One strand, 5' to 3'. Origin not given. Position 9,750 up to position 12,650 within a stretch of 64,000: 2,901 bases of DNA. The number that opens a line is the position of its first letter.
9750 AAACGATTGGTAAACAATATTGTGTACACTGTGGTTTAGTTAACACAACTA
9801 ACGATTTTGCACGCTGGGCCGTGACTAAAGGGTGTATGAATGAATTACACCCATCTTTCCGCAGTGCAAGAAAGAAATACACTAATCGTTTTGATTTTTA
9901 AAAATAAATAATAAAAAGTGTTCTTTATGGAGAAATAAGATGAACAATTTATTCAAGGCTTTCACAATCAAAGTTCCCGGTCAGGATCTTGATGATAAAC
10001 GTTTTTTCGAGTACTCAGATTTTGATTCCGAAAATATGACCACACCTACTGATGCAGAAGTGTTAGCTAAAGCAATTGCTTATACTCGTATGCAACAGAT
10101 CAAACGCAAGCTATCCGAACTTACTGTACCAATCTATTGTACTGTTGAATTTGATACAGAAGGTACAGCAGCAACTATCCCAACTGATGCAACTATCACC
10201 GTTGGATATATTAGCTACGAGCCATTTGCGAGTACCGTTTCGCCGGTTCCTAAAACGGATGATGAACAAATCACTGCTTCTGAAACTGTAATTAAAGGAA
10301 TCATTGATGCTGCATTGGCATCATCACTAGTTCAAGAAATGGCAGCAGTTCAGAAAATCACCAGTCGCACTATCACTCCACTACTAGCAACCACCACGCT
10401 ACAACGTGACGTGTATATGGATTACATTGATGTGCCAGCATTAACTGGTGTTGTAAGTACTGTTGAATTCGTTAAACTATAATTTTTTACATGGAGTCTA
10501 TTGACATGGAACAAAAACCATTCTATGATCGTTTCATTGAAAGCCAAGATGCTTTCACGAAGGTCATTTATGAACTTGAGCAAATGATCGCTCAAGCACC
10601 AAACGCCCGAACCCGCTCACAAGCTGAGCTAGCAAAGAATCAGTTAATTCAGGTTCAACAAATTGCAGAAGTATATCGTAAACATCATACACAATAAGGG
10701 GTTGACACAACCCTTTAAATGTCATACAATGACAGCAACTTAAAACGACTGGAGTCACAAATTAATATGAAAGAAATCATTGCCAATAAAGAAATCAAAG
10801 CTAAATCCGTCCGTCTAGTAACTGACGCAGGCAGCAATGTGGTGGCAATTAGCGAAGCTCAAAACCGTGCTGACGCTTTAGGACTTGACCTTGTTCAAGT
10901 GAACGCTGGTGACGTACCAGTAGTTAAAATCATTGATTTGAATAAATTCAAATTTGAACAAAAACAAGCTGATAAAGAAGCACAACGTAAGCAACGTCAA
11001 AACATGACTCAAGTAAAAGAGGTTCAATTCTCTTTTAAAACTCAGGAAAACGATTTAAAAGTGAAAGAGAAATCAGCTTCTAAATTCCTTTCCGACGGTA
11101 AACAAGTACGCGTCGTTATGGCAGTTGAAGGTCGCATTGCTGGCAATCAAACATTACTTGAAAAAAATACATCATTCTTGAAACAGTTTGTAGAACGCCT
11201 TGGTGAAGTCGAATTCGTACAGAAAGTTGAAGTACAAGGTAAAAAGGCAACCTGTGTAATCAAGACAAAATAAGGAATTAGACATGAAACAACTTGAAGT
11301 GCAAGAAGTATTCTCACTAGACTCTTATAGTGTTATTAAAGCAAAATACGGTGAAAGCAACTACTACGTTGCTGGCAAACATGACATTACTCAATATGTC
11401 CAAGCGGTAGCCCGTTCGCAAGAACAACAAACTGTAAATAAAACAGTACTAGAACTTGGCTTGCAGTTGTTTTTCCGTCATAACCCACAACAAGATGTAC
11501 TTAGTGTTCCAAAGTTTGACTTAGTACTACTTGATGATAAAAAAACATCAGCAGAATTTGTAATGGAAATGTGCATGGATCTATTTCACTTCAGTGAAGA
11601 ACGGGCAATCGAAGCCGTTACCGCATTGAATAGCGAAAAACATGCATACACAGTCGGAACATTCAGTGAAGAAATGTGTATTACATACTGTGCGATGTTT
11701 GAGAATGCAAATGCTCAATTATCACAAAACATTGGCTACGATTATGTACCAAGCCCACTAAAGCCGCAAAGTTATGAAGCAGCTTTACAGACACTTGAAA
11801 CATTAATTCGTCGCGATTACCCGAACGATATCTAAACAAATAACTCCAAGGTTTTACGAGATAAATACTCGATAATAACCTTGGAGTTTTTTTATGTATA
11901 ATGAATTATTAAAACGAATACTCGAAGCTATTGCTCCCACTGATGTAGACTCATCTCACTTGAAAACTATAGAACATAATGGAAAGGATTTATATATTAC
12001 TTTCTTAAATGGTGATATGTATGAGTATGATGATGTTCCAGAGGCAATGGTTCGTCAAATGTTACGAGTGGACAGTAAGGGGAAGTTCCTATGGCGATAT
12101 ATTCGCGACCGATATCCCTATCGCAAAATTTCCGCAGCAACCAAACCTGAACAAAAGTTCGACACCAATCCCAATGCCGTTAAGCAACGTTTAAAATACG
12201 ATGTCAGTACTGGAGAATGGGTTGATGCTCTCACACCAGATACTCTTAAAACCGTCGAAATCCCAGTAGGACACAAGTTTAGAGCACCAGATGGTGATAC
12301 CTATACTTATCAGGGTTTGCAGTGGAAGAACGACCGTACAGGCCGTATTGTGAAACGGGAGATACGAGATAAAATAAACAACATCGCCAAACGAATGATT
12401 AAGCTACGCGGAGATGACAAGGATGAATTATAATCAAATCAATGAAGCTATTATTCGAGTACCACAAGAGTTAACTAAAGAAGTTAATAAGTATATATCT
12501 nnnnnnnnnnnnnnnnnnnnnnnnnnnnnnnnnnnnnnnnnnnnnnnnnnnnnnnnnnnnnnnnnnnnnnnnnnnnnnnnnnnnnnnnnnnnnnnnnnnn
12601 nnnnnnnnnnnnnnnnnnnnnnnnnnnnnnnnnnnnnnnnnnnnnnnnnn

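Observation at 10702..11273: Phage-encoded full-length translation initiation factor IF-3 with its own sigma70-type promoter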

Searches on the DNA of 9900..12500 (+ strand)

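Call 9: search_dna_similar(query=window:9900-12500:+, collection=phages, mode=near, max_rows=30)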
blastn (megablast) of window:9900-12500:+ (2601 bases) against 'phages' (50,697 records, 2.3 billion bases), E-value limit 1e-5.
Records with a match: 5; places in all: 5; records where one place covers at least 80% of the query: 5.
Best place of each record, by identity: 60-80% 5.
By first word of the organism name: Salmonella 4; Klebsiella 1.
By host as written in the record: Salmonella enterica subsp. enterica serovar Typhi 2; Salmonella 1; Salmonella enterica subsp. enterica serovar Typhimurium str. ATCC 14028 1; Klebsiella aerogenes 1.
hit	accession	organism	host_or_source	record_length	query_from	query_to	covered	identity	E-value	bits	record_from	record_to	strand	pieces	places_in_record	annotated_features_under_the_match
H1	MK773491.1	Salmonella phage 7t3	Salmonella enterica subsp. enterica ...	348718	1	2574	99%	77.8%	0e+0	1548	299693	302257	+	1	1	protease adapter protein | structural protein (x2) | hypothetical protein (x4)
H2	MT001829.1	Salmonella phage SE_PL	Salmonella enterica subsp. enterica ...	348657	1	2574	99%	77.8%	0e+0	1548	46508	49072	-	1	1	protease adaptor protein | structural protein (x2) | hypothetical protein (x3) | translation initiation factor 3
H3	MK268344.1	Salmonella phage Munch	Salmonella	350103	1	2574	99%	77.7%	0e+0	1537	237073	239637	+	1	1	adaptor protein | hypothetical protein (x5) | translation initiation factor 3 | ribosome_binding_site (x6)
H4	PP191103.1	Salmonella phage PHA46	Salmonella enterica subsp. enterica ...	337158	1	2574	99%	77.7%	0e+0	1537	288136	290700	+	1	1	ATP-dependent protease | hypothetical protein (x4) | translation initiation factor | virion structural protein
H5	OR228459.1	Klebsiella phage fENko-Kae01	Klebsiella aerogenes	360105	1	2574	99%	77.6%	0e+0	1526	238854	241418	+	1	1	hypothetical protein (x6) | translation initiation factor IF-3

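Call 11: get_annotated_region(hit=H3, flank=3000)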
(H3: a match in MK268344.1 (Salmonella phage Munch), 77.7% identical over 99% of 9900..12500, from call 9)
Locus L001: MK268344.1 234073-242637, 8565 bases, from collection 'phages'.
description: Salmonella phage Munch, complete genome.
organism: Salmonella phage Munch (NCBI taxid 2500169)
taxonomy: Viruses; Duplodnaviria; Heunggongvirae; Uroviricota; Caudoviricetes
host: Salmonella; source: cattle feedlot in south Texas; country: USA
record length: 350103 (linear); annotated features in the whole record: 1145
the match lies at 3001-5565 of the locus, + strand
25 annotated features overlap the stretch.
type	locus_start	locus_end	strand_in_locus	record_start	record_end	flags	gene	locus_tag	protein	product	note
regulatory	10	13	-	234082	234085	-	-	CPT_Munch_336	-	ribosome_binding_site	CPT_Munch_336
regulatory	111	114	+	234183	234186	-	-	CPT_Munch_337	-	ribosome_binding_site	CPT_Munch_337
CDS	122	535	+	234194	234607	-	-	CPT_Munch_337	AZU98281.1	hypothetical protein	-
regulatory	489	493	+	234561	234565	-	-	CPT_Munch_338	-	ribosome_binding_site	CPT_Munch_338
CDS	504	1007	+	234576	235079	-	-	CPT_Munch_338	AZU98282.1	dihydrofolate reductase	-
regulatory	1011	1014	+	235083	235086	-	-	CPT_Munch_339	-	ribosome_binding_site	CPT_Munch_339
CDS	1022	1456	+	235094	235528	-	-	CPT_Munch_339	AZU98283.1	ribonuclease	-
regulatory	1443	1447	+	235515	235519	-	-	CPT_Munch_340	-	ribosome_binding_site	CPT_Munch_340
CDS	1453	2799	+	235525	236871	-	-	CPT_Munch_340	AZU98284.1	DNA helicase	-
regulatory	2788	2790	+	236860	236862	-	-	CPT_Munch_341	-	ribosome_binding_site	CPT_Munch_341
CDS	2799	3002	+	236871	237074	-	-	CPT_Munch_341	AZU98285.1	hypothetical protein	-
regulatory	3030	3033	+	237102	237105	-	-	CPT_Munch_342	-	ribosome_binding_site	CPT_Munch_342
CDS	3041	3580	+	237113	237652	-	-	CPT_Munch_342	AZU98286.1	hypothetical protein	-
regulatory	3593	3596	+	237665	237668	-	-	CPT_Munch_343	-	ribosome_binding_site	CPT_Munch_343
CDS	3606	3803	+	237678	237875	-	-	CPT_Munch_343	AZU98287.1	hypothetical protein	-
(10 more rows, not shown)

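Call 14: get_annotated_region(hit=H5, flank=1000)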
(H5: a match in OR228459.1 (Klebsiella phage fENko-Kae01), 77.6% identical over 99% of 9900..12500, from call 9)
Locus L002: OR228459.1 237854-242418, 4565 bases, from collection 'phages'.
description: Klebsiella phage fENko-Kae01, complete genome.
organism: Klebsiella phage fENko-Kae01 (NCBI taxid 3075109)
taxonomy: Viruses; Duplodnaviria; Heunggongvirae; Uroviricota; Caudoviricetes
host: Klebsiella aerogenes; source: -; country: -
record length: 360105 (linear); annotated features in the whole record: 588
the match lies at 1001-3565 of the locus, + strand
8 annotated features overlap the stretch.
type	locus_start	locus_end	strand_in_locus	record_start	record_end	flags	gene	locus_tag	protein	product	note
CDS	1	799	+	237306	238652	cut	-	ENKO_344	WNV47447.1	hypothetical protein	protein of unknown function; identified with LC-MS/MS analysis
CDS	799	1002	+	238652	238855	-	-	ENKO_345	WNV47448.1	hypothetical protein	-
CDS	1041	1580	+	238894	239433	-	-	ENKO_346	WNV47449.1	hypothetical protein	protein of unknown function; identified with LC-MS/MS analysis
CDS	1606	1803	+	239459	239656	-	-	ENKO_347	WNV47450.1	hypothetical protein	protein of unknown function; identified with LC-MS/MS analysis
CDS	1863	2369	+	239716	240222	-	-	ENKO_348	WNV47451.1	translation initiation factor IF-3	identified with LC-MS/MS analysis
CDS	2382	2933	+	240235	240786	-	-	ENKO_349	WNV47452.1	hypothetical protein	-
CDS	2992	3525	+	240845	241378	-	-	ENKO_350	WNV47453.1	hypothetical protein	protein of unknown function; identified with LC-MS/MS analysis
CDS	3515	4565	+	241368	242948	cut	-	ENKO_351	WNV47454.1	hypothetical protein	protein of unknown function; identified with LC-MS/MS analysis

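Call 71: search_dna_similar(query=window:10767-11270:+, collection=ecoli_genomes, mode=distant, max_rows=10)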
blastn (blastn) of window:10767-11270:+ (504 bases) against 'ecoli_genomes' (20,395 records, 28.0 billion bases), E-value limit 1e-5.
No match.

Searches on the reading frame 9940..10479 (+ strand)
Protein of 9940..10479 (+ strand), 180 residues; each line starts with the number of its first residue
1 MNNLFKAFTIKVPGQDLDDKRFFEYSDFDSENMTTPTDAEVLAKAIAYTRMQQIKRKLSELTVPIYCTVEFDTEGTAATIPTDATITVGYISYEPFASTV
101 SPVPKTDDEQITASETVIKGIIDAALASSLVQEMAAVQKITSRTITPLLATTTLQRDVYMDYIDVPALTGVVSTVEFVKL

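Call 6: search_protein_families(library=pfam, proteins=[window:9940-10479:+], max_evalue=0.01)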
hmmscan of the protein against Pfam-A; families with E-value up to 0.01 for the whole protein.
window:9940-10479:+ (180 aa): 0 families

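Call 8: search_protein_families(library=phrogs, proteins=[window:9940-10479:+], max_evalue=0.001)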
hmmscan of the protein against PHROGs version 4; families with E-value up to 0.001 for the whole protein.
window:9940-10479:+ (180 aa): 1 family
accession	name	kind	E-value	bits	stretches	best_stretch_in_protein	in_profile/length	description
phrog_16501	-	unknown function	1.9e-61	208.1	1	1-180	1-184/184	-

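Call 72: search_dna_similar(query=window:9940-10479:+, collection=phages, mode=protein, max_rows=10, rows=spread)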
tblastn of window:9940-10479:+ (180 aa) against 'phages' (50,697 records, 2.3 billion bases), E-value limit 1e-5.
Records with a match: 72; places in all: 72; records where one place covers at least 80% of the query: 72.
Best place of each record, by identity: 60-80% 5; <60% 67.
By first word of the organism name: Escherichia 34; Klebsiella 10; Salmonella 8; Erwinia 8; Yersinia 4; Pectobacterium 2; Serratia 2; Xanthomonas 2; Cronobacter 2.
By host as written in the record: Escherichia coli 11; - 6; Klebsiella pneumoniae 5; Salmonella enterica subsp. enterica serovar Typhimurium 4; Erwinia amylovora 3; Erwinia amylovora SNUABM_01 3; Escherichia coli O157:H7 3; Salmonella enterica subsp. enterica serovar Typhi 2; and 27 more.
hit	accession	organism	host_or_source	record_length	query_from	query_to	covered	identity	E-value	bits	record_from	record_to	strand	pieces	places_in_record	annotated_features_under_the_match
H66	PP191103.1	Salmonella phage PHA46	Salmonella enterica subsp. enterica ...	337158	1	180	100%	79.4%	6e-80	263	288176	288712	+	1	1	hypothetical protein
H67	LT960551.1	Yersinia phage fHe-Yen9-04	-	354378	1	180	100%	52.8%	3e-44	161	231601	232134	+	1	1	g312: hypothetical protein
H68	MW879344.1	Erwinia phage pEa_SNUABM_49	Erwinia amylovora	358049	1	180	100%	51.1%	3e-42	155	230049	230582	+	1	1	hypothetical protein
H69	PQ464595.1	Erwinia phage Kaldavass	Erwinia aphidicola W09_2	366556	1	180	100%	50.6%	1e-40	151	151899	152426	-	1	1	hypothetical protein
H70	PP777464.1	Escherichia phage fEgEco12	Escherichia coli 6581 (resistance ...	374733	1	180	100%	43.2%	8e-25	105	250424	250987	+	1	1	hypothetical protein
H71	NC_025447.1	Escherichia phage 121Q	Escherichia coli MuLB70.1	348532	1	180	100%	42.1%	3e-24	103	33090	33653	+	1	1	45: structural protein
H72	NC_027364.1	Escherichia phage PBECO4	Escherichia coli O157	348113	1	180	100%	42.1%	9e-24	102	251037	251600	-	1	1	hypothetical protein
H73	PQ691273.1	Escherichia phage IA-38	Escherichia coli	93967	1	180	100%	41.6%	2e-23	101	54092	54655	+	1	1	record has no annotation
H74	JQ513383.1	Klebsiella phage vB_KleM_RaK2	Klebsiella sp.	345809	1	180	100%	40.6%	5e-31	123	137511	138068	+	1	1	hypothetical protein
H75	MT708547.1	Klebsiella phage Muenster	Klebsiella pneumoniae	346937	1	180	100%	40.1%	2e-30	121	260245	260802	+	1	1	hypothetical protein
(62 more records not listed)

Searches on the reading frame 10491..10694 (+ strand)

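Call 6: search_protein_families(library=pfam, proteins=[window:10491-10694:+], max_evalue=0.01)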
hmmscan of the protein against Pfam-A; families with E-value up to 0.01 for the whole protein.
window:10491-10694:+ (68 aa): 0 families

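Call 8: search_protein_families(library=phrogs, proteins=[window:10491-10694:+], max_evalue=0.001)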
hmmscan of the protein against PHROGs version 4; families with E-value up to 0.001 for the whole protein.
window:10491-10694:+ (68 aa): 1 family
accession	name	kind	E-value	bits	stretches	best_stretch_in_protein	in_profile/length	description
phrog_15132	-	unknown function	3.6e-23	82.6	1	6-67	1-62/64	-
